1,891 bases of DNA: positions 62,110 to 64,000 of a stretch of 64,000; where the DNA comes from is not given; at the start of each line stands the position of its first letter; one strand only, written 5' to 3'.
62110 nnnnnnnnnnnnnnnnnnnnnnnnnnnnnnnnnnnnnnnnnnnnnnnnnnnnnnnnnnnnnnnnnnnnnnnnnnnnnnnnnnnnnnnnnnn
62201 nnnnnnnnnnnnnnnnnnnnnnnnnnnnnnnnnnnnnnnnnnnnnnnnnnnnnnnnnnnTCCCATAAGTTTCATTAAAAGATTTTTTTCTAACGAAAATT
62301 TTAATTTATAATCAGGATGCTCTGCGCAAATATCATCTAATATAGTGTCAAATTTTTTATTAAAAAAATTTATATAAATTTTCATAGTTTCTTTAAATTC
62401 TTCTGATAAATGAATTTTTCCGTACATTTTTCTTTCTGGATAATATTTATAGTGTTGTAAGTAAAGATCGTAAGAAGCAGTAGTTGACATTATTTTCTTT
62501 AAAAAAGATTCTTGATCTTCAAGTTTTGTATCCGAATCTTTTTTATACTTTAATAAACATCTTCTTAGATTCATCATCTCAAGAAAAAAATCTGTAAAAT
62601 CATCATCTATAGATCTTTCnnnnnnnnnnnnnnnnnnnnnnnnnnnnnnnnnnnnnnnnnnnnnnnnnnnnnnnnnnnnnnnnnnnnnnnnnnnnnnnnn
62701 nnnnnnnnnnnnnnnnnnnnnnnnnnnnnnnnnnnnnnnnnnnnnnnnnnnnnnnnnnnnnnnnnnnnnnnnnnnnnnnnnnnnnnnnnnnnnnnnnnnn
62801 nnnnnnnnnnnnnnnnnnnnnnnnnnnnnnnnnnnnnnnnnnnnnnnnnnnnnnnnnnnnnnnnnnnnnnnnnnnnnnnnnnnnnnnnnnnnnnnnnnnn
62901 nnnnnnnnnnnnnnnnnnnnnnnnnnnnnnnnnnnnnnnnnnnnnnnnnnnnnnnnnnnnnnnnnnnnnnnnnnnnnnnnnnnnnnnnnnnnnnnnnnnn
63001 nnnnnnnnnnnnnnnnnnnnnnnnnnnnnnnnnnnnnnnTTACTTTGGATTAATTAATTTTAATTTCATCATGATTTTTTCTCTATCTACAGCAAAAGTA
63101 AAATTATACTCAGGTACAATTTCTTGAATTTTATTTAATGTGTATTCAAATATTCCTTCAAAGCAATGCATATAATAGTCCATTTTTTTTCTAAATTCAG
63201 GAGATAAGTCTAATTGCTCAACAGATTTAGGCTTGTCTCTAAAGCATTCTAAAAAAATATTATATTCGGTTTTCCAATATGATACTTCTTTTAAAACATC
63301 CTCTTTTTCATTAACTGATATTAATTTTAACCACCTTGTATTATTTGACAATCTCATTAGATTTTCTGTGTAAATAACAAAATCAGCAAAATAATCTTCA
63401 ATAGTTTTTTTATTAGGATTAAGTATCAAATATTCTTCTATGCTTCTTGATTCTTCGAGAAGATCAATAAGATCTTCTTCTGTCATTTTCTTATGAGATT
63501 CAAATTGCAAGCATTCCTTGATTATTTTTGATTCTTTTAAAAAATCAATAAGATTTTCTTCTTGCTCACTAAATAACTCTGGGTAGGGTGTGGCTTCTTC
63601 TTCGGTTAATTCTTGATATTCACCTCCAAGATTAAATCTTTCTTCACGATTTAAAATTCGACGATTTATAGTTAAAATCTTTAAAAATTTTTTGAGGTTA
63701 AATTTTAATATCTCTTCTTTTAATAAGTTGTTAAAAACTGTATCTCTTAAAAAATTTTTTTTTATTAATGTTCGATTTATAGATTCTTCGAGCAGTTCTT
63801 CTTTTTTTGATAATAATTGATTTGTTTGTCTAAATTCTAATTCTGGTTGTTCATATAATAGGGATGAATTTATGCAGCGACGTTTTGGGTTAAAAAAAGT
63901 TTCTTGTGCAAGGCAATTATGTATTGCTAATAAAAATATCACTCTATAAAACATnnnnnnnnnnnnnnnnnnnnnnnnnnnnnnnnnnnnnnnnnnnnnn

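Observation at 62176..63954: Tandem secreted paralogs start exactly at the ssrA 3' end, and one ORF reads through into the tmRNA gene: a possible genomic-island junction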

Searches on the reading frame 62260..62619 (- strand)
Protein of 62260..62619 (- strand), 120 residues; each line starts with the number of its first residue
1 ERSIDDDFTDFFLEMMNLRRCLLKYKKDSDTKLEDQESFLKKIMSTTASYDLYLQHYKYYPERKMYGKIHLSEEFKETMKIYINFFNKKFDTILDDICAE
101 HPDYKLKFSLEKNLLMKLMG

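Call 68: predict_structure(alignment_id=A7)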
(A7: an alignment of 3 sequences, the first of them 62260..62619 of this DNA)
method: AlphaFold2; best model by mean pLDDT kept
length: 120 residues; sequences in the alignment: 3
mean_pLDDT: 77.8   pTM: 0.70
mean pLDDT of the five models: 77.8, 76.7, 65.9, 62.3, 50.7
residues with pLDDT >= 90: 1; 70-90: 99; 50-70: 12; < 50: 8
segments of 3 or more residues with pLDDT < 50: 63-70
pLDDT, mean of each block of 10 residues (from residue 1): 71 84 78 84 84 73 48 73 86 89 87 76
secondary structure, 60 per line:
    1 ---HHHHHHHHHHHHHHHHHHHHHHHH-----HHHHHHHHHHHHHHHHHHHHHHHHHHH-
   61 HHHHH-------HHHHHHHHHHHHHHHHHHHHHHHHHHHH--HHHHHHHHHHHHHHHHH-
elements in order: H4-27 H33-59 H61-65 H73-100 H103-119
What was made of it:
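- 62260..62619 (-): C-terminal domain of A, predicted as a four-helix bundle. AlphaFold2 on a 3-sequence alignment: mean pLDDT 77.8, pTM 0.70, helices 4-27, 33-59, 73-100 and 103-119 (call 68).
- The C-terminal domain folds with pLDDT 78 (call 68).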

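Call 72: fold_search(model_id=the predicted structure, library=pdb)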
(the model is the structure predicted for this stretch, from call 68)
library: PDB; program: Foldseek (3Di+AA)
matches with E <= 10: 196; with E <= 0.001: 0
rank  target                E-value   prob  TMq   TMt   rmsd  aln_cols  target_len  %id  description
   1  9ri9_B                4.9e-01  0.51  0.38  0.06  10.7       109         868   11  Cryo-EM structure of the tomato NRC3 hexameric resistosome (released 2025-07-23)
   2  3uum_B                6.5e-01  0.47  0.42  0.41  10.7       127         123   14  Crystal Structure of N-terminal first spectrin repeat of utrophin (released 2012-09-19)
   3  9rgx_A                8.1e-01  0.66  0.43  0.51   5.6        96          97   14  X-ray crystal structure of a de novo designed single-chain antiparallel 3-helix coiled-coil bundle, sc-apCC3-ACW (released 2025-09-03)
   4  3uun_B                8.6e-01  0.15  0.26  0.26  10.5       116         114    8  Crystal Structure of N-terminal first spectrin repeat of dystrophin (released 2012-09-19)
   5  8suk_A                1.3e+00  0.30  0.40  0.29   7.7       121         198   14  Structure of Rhodococcus sp. USK13 DarR-c-di-AMP complex (released 2023-11-01)
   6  9cc9_G                1.4e+00  0.47  0.42  0.07   9.9        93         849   12  Dodecameric state of the NRC4 resistosome (released 2024-09-11)
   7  9cc8_A                1.4e+00  0.47  0.43  0.07   9.8        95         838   12  Hexameric state of the NRC4 resistosome (released 2024-09-11)
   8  5aqk_B                1.4e+00  0.38  0.40  0.44   9.1        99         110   13  Fragment-based screening of HSP70 sheds light on the functional role of ATP-binding site residues (released 2016-10-05)
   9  1s94_B                1.4e+00  0.33  0.44  0.45  12.3       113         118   12  Crystal structure of the Habc domain of neuronal syntaxin from the squid Loligo pealei (released 2004-05-11)
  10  9fp6_A                1.4e+00  0.33  0.38  0.07   9.7       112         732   13  Structure of the NbNRC2 hexameric resistosome (released 2024-07-03)
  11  8ccr                  1.4e+00  0.25  0.32  0.36  15.6        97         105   12  Crystal structure of the T19D mutant of the de novo diheme binding 4D2 (released 2023-08-09)
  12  9avb_B                1.5e+00  0.11  0.28  0.27  15.6       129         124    9  Fis1 Wild type (released 2025-05-21)
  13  9rgx_B                1.6e+00  0.47  0.42  0.52   5.5        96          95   12  X-ray crystal structure of a de novo designed single-chain antiparallel 3-helix coiled-coil bundle, sc-apCC3-ACW (released 2025-09-03)
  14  3uun_A                1.6e+00  0.15  0.35  0.36   9.7       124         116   15  Crystal Structure of N-terminal first spectrin repeat of dystrophin (released 2012-09-19)
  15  1ez3_A                1.7e+00  0.15  0.33  0.32  10.8       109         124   14  CRYSTAL STRUCTURE OF THE NEURONAL T-SNARE SYNTAXIN-1A (released 2000-06-07)
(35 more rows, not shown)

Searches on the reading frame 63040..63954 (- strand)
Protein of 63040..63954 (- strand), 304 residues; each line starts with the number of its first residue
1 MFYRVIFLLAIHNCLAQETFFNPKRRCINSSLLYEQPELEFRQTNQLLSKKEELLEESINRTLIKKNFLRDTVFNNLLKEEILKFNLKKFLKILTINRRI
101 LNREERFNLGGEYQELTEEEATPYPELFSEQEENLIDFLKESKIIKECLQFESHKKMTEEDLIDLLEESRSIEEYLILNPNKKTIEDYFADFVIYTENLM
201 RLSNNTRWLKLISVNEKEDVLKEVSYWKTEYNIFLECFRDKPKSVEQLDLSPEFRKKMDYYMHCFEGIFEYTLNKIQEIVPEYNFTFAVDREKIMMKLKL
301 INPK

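Call 9: search_protein_families(library=pfam, proteins=[window:63040-63954:-], max_evalue=1)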
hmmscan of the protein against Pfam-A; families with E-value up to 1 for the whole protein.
window:63040-63954:- (304 aa): 1 family
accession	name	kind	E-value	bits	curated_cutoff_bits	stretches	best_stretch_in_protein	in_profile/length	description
PF21115.3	UBA_BRSK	-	0.032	15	27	1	235-262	11-38/43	BRSK1/2 UBA domain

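Call 11: find_homologous_proteins(query=window:63040-63954:-)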
Query window:63040-63954:- (304 aa): 1 proteins with E <= 0.001 among 1638 candidates.
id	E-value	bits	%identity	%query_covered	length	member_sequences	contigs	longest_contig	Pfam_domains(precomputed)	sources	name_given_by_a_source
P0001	2.1e-191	653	100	100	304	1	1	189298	-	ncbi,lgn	-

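Call 12: find_encoding_contigs(protein=P0001, flank=10000, max_places=6)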
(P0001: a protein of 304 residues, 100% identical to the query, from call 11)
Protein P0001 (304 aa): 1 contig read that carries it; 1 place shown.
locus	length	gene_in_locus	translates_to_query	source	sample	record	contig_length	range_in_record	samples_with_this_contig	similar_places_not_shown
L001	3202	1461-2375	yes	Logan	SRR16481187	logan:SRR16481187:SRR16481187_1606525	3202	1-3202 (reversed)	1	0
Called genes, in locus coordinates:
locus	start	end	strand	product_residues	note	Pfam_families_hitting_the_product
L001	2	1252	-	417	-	?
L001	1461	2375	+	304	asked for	-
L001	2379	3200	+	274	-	?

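Call 33: find_homologous_proteins(query=A4, max_evalue=0.1)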
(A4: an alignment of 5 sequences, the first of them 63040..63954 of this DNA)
Query A4 (5 sequences) (304 aa, profile of the alignment): 2 proteins with E <= 0.1 among 5283 candidates.
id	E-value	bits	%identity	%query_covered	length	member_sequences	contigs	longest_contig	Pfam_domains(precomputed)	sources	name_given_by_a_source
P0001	2.5e-108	380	100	100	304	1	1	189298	-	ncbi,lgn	-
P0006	4.7e-57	212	48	7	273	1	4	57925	-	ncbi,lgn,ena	-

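Call 34: find_related_loci(query=A4, collection=metagenome_contigs, flank=6000)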
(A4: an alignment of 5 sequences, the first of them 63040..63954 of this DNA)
Query A4 (304 aa) in metagenome_contigs; peptide patterns used: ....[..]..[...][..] (x = any residue, [..] = any of these).
30 stretches matched a pattern, but none encodes a relative of the query by tblastn (E <= 1e-3).

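Call 51: predict_structure(alignment_id=A6)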
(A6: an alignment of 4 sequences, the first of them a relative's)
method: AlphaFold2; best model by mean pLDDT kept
length: 304 residues; sequences in the alignment: 4
mean_pLDDT: 44.5   pTM: 0.39
mean pLDDT of the five models: 44.5, 44.5, 44.2, 41.4, 40.5
residues with pLDDT >= 90: 0; 70-90: 37; 50-70: 73; < 50: 194
segments of 3 or more residues with pLDDT < 50: 1-5, 12-184, 240-249, 301-304
pLDDT, mean of each block of 10 residues (from residue 1): 45 40 26 30 31 31 29 31 27 26 26 31 33 39 36 31 33 36 51 62 56 67 74 61 40 61 70 75 75 64 42
secondary structure, 60 per line:
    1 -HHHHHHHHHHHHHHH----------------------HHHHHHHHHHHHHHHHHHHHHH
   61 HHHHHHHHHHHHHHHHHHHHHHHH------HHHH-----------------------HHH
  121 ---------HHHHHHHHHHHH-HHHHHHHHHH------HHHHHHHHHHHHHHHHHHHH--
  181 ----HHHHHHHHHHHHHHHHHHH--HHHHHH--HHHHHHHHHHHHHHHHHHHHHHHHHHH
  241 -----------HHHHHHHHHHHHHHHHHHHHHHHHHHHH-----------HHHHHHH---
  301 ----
elements in order: H2-16 H39-84 H91-94 H130-141 H143-152 H159-178 H185-203 H206-211 H214-240 H252-279 H291-297
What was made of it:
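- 63043..63414 (-): C-terminal helical domain of B. Residues 12-184 are below 50 (call 51).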

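Call 55: search_protein_families(library=ncbifam, proteins=[window:63040-63954:-, P0006], max_evalue=1)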
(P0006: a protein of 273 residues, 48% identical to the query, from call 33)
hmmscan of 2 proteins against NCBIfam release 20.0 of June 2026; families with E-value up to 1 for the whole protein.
window:63040-63954:- (304 aa): 0 families

P0006 (273 aa): 0 families

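Call 56: fold_search(model_id=the predicted structure, library=pdb)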
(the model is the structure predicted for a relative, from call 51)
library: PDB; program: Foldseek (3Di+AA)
matches with E <= 10: 72; with E <= 0.001: 0
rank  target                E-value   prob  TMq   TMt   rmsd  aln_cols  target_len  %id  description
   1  5hb0_A                1.5e+00  0.07  0.13  0.09  16.2       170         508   16  Crystal structure of Chaetomium thermophilum Nup170 CTD-Nup145N complex (released 2016-04-20)
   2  7egc_1                1.7e+00  0.03  0.10  0.08  33.9       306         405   11  p53-bound TFIID-based holo PIC on HDM2 promoter (released 2021-05-12)
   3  5hb0_B                1.8e+00  0.07  0.13  0.09  15.4       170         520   14  Crystal structure of Chaetomium thermophilum Nup170 CTD-Nup145N complex (released 2016-04-20)
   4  9div_F                1.8e+00  0.06  0.09  0.18  16.5       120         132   15  The crystal structure of de novo designed ChuA binding protein C8 (released 2025-05-21)
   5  1cnt_4                1.9e+00  0.11  0.16  0.31  11.5       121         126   13  CILIARY NEUROTROPHIC FACTOR (released 1997-03-26)
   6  7d63_RQ               2.3e+00  0.03  0.07  0.08  33.3       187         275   18  Cryo-EM structure of 90S preribosome with inactive Utp24 (state C) (released 2021-10-06)
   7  2q98                  2.5e+00  0.16  0.20  0.30  11.9       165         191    9  X-ray structure of a prolactin antagonist (released 2007-09-11)
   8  9a72_A                2.5e+00  0.07  0.16  0.16  27.2       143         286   15  Integrative model of YFMS-CHEW by crosslinking MS and deep learning (released 2024-09-18)
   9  6djl_B                2.5e+00  0.06  0.12  0.15  26.8       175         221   12  Crystal structure of the Rab11 GEF SH3BP5 bound to nucleotide free Rab11A (released 2018-09-26)
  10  1cnt_2                2.7e+00  0.10  0.16  0.30  11.2       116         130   13  CILIARY NEUROTROPHIC FACTOR (released 1997-03-26)
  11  5hb0_C                2.7e+00  0.06  0.13  0.09  15.9       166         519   16  Crystal structure of Chaetomium thermophilum Nup170 CTD-Nup145N complex (released 2016-04-20)
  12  3n06_A                2.9e+00  0.11  0.18  0.28  17.2       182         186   13  A mutant human Prolactin receptor antagonist H27A in complex with the extracellular domain of the human prolactin rece (released 2010-09-29)
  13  2b5u_A                2.9e+00  0.08  0.17  0.12  26.7       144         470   13  Crystal Structure Of Colicin E3 V206C Mutant In Complex With Its Immunity Protein (released 2006-11-07)
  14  5qst_A                2.9e+00  0.06  0.13  0.13  13.0       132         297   15  PanDDA analysis group deposition -- Crystal Structure of human STAG1 in complex with Z2447286438 (released 2019-08-21)
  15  5x5i_A                3.0e+00  0.08  0.16  0.24  12.7       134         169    7  The X-ray crystal structure of a TetR family transcription regulator RcdA involved in the regulation of biofilm format (released 2017-12-27)
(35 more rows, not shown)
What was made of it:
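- On Any curated protein family (Pfam-A, NCBIfam) or solved fold: Foldseek against PDB: best E=1.5 for the full B model and 0.49 for the C-terminal domain of A (calls 56, 72).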

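Call 57: list_cluster_members(proteins=[P0001, P0002, P0003, P0006])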
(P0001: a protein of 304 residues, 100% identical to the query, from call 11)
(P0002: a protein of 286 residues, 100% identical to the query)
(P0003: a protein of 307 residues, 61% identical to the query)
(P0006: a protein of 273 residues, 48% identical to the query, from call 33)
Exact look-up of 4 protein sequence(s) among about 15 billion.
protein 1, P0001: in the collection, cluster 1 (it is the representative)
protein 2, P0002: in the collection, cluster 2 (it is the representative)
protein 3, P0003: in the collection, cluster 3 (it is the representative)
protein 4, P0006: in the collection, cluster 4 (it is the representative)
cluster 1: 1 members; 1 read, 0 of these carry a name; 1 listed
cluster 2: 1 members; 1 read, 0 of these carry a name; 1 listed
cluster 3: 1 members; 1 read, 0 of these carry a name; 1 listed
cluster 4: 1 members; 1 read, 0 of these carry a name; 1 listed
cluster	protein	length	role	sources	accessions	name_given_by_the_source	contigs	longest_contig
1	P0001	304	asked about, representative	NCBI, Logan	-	-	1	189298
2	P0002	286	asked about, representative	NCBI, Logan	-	-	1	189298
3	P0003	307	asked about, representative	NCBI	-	-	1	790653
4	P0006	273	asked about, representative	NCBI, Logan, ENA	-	-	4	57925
